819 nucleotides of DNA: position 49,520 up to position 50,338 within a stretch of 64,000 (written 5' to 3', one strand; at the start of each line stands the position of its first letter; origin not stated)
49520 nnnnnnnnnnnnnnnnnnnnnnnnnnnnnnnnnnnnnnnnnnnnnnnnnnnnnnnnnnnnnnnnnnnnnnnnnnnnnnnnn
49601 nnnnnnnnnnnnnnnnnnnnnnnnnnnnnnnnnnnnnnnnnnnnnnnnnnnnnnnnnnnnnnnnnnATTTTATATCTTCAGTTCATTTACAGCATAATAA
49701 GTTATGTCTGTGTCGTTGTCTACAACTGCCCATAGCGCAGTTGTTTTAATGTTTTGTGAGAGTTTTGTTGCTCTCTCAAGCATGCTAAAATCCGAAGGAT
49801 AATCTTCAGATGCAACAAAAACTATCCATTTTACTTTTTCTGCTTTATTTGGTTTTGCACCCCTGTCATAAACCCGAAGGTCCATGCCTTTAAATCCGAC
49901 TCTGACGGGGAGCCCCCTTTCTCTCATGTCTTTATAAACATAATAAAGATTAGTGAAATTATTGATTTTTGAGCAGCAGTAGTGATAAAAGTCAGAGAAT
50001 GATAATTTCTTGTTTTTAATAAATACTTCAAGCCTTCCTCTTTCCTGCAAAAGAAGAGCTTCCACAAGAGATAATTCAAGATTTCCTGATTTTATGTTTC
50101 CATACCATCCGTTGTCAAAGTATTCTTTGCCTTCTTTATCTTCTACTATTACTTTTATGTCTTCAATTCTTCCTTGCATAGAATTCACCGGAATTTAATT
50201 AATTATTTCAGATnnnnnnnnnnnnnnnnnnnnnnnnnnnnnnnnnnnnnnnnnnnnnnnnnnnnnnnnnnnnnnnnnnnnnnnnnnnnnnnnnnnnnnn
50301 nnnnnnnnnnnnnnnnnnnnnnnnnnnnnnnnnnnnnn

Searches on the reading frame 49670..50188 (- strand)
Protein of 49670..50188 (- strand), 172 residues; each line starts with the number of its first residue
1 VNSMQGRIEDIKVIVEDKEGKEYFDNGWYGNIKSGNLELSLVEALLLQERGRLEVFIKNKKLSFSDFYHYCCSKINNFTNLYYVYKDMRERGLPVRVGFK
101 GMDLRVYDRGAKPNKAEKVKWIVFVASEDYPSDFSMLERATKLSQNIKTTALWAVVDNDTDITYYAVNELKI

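Call 9: search_protein_families(library=pfam, proteins=[window:49670-50188:-], max_evalue=0.01)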
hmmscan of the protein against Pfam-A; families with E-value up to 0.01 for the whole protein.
window:49670-50188:- (172 aa): 3 families
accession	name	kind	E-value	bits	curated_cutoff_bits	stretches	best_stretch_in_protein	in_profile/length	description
PF01974.23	tRNA_int_endo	-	5.1e-16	59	27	1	79-164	2-85/85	tRNA intron endonuclease, catalytic C-terminal domain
PF02778.19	tRNA_int_endo_N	-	8.7e-15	54.4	21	1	4-68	1-67/67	tRNA intron endonuclease, N-terminal domain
PF12928.12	tRNA_int_end_N2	-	0.0044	17.5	24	1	12-56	26-68/69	tRNA-splicing endonuclease subunit sen54 N-term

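Call 11: search_solved_structures(query=window:49670-50188:-, max_evalue=0.001, show_alignments=2)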
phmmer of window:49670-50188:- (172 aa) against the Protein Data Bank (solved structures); distinct sequences matched with E-value up to 0.001: 12.
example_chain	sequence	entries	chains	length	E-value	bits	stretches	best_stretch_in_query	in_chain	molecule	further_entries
1a79_A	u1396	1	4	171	8.2e-25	90.6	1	6-169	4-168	TRNA ENDONUCLEASE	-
4fz2_A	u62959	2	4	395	2.5e-19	72.8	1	11-155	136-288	tRNA intron endonuclease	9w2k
5x89_A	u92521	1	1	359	4.5e-19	72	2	5-170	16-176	EndA-like protein,tRNA-splicing endonuclease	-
1r0v_A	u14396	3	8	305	2.4e-15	59.9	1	20-155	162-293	tRNA-intron endonuclease | Putative tRNA-intron endonuclease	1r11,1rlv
2gjw_A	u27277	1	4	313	2.6e-15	59.7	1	20-155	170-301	tRNA-splicing endonuclease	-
3iey_A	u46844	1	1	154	3.6e-15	59.3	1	34-158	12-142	tRNA-splicing endonuclease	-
3p1y_A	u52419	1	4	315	4.7e-13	52.4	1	34-155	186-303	tRNA-splicing endonuclease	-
2cv8_A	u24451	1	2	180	6.2e-11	45.5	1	35-112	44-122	tRNA-splicing endonuclease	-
3ajv_B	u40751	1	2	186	2.8e-10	43.3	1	34-167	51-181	tRNA-splicing endonuclease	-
3p1z_B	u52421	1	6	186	2.9e-10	43.3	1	34-167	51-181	tRNA-splicing endonuclease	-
2zyz_B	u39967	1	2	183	9.9e-08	35.1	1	35-156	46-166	tRNA-splicing endonuclease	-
3iey_B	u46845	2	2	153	2.1e-07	34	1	61-170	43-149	NEQ261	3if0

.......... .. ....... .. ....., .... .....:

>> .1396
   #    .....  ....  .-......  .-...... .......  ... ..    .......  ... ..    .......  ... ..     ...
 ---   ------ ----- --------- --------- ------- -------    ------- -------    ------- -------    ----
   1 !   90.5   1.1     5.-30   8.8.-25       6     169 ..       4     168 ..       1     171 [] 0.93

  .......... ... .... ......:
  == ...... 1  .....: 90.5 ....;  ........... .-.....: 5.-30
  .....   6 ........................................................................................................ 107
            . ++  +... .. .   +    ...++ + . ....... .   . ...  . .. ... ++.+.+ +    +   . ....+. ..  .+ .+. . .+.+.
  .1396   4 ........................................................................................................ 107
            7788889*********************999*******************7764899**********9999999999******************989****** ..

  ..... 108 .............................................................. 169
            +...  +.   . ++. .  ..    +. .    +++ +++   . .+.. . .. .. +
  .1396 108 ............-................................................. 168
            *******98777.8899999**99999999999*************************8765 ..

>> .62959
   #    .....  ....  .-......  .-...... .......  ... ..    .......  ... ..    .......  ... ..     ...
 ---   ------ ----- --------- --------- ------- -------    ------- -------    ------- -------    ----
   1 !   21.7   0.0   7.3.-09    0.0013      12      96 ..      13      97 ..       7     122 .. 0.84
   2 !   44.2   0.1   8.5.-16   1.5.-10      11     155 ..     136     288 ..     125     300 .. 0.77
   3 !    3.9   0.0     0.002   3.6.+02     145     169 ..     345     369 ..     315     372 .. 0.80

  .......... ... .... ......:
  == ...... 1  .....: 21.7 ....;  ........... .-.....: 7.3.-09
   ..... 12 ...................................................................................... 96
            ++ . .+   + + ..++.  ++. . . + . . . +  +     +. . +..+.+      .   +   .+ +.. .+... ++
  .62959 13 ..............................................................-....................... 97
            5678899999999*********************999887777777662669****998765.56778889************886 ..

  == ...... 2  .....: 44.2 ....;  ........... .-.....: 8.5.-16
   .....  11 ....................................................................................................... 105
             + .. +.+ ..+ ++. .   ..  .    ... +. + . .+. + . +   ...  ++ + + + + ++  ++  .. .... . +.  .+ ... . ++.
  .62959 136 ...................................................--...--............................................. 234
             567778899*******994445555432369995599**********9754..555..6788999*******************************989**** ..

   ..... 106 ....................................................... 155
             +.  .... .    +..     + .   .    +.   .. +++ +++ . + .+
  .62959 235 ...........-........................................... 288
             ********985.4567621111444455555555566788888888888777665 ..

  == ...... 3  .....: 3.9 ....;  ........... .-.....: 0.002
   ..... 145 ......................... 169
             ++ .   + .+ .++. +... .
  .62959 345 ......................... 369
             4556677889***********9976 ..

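Call 62: find_homologous_proteins(query=window:49670-50188:-, max_evalue=0.00001)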
Query window:49670-50188:- (172 aa): 61 proteins with E <= 0.00001 among 102 candidates.
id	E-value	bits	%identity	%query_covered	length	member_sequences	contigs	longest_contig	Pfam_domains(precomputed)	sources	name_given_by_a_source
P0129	8.8e-109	379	100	98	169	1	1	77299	PF01974.24,PF02778.20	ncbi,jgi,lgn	-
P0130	5.1e-91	321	85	98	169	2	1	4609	PF01974.24,PF02778.20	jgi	-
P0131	3.6e-83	295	77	98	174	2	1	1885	PF01974.24,PF02778.20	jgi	-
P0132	1.2e-67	245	64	97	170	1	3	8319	PF01974.24,PF02778.20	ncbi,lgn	-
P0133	6.3e-67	242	63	97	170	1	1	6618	PF01974.24,PF02778.20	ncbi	-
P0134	7.0e-66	239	64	97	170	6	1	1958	PF01974.24,PF02778.20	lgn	-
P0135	4.6e-65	236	63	97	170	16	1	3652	PF01974.24,PF02778.20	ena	-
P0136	7.9e-61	223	60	97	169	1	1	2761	PF01974.24,PF02778.20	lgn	-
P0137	3.1e-60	221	59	97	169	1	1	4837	PF01974.24,PF02778.20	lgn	-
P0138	3.2e-59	217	58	97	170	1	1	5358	PF01974.24,PF02778.20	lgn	-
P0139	8.3e-59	216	56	97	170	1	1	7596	PF01974.24,PF02778.20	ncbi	-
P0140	4.2e-58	214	56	96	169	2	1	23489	PF01974.24,PF02778.20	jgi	-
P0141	5.1e-57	210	55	98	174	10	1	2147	PF01974.24,PF02778.20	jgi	-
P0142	1.8e-55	205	56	97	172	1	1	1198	PF01974.24,PF02778.20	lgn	-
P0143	4.8e-55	204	57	91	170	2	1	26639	PF01974.24,PF02778.20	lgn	-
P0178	2.7e-38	149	46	94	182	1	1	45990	PF01974.24,PF02778.20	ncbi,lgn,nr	ncbi:MAG: tRNA-intron lyase [Candidatus Aenigmarchaeota archaeon]|nr:tRNA-intron lyase [Candidatus A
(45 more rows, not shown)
